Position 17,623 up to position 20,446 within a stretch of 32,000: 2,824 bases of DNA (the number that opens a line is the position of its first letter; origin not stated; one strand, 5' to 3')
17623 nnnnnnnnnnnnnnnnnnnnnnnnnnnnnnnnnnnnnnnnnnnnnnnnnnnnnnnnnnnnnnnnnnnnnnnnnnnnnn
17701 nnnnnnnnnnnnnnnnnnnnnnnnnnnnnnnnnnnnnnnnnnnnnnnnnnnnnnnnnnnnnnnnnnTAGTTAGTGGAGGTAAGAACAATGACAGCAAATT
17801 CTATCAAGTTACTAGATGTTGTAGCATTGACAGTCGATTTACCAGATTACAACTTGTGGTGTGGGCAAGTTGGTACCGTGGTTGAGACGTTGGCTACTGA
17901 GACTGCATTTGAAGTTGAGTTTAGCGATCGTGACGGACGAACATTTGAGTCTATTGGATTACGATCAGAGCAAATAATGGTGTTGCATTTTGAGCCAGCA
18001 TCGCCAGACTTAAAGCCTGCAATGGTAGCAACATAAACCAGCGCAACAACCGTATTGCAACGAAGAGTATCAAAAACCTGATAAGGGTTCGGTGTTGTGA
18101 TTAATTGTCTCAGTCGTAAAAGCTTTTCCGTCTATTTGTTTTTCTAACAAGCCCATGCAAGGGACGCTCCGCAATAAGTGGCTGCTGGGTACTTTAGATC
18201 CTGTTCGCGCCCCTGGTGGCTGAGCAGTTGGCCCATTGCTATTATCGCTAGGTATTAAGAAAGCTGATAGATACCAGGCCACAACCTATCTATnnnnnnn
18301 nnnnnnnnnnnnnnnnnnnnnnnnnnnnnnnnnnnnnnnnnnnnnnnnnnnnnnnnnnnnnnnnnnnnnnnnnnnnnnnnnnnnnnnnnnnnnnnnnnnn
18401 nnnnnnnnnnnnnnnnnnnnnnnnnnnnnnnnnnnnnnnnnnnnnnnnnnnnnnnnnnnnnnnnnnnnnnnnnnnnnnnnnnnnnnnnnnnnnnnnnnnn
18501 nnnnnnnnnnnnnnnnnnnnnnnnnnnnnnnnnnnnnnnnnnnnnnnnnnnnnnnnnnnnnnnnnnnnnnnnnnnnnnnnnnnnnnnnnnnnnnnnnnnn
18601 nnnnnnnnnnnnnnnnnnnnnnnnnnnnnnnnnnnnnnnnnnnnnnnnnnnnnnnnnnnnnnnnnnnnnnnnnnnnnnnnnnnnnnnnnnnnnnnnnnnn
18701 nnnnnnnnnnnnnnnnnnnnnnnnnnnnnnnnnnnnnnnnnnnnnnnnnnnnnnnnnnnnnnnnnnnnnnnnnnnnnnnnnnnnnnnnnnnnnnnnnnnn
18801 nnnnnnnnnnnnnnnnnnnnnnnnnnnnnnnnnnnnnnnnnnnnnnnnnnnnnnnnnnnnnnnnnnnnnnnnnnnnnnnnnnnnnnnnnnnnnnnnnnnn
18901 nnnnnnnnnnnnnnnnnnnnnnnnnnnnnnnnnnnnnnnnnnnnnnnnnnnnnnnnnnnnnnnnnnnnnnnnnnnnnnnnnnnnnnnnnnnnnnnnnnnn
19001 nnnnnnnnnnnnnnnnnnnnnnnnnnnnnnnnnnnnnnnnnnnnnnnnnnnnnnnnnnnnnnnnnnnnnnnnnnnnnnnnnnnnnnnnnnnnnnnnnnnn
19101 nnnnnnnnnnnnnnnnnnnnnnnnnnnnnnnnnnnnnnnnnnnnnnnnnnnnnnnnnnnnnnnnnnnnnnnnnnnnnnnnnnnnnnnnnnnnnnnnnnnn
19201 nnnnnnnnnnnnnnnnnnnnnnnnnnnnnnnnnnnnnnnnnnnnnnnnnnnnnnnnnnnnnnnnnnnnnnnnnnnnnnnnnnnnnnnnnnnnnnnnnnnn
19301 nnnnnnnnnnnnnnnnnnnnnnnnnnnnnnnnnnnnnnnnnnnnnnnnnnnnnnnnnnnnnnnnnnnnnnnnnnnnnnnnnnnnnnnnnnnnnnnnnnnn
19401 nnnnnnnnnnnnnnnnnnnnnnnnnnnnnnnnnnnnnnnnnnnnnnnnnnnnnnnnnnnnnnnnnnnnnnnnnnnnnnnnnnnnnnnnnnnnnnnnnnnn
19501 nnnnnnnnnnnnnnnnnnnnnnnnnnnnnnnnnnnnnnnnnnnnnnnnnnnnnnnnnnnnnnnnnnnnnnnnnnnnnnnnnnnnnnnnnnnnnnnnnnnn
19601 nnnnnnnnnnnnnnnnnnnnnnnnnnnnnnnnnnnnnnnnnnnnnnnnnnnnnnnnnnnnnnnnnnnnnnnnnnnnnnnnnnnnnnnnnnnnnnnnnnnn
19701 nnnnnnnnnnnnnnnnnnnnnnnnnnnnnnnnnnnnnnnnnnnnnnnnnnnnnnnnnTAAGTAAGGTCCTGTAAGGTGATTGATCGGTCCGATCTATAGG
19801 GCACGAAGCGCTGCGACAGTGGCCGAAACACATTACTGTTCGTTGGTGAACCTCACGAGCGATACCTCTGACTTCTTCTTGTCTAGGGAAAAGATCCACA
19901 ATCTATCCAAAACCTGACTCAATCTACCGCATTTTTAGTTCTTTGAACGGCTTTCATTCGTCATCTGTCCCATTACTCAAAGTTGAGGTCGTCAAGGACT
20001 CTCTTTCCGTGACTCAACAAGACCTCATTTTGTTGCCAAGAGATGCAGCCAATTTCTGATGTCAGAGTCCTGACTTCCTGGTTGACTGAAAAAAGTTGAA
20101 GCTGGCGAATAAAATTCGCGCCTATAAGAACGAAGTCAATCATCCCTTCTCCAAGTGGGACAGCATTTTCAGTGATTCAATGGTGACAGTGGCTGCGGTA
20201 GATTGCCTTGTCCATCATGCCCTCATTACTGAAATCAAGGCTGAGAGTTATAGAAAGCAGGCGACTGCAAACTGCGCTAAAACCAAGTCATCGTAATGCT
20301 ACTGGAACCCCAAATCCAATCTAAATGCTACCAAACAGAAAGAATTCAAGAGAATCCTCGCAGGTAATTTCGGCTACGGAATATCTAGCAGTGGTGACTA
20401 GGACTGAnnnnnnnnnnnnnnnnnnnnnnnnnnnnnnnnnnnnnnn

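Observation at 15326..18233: Complete two-cassette integron in a cyanobacterial chromosome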

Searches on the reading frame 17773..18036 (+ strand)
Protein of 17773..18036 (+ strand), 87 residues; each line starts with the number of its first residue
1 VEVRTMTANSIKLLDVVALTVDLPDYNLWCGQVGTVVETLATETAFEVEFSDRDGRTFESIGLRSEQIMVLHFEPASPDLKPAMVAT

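Call 3: search_protein_families(library=pfam, proteins=[window:17773-18036:+], max_evalue=0.01)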
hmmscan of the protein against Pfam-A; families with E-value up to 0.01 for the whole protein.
window:17773-18036:+ (87 aa): 1 family
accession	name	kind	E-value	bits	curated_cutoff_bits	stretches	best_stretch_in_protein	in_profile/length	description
PF16277.11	DUF4926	-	2.9e-25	87.9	29.1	1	13-70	1-57/57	Domain of unknown function (DUF4926)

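Call 4: search_protein_families(library=ncbifam, proteins=[window:17773-18036:+], max_evalue=0.01)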
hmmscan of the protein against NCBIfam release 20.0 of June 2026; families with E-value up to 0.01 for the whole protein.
window:17773-18036:+ (87 aa): 0 families

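Call 63: search_protein_families(library=padloc, proteins=[window:17773-18036:+], max_evalue=0.01)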
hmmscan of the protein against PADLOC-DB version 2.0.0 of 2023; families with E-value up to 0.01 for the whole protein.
window:17773-18036:+ (87 aa): 0 families

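Call 64: search_protein_families(library=phrogs, proteins=[window:17773-18036:+], max_evalue=0.01)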
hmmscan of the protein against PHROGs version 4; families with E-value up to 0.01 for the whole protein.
window:17773-18036:+ (87 aa): 1 family
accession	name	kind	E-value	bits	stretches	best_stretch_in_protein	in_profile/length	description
phrog_22479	-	unknown function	0.008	17.1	1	16-74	15-73/80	-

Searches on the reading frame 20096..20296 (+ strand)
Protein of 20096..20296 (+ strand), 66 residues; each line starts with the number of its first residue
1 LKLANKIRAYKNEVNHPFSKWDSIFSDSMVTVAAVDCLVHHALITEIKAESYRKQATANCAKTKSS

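Call 93: search_protein_families(library=pfam, proteins=[window:20096-20296:+], max_evalue=0.1)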
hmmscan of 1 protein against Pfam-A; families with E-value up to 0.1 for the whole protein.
window:20096-20296:+ (66 aa): 1 family
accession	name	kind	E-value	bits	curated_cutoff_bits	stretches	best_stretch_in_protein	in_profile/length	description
PF01695.23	IstB_IS21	-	1.2e-10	41.8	24.1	1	15-57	193-235/238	IstB-like ATP binding protein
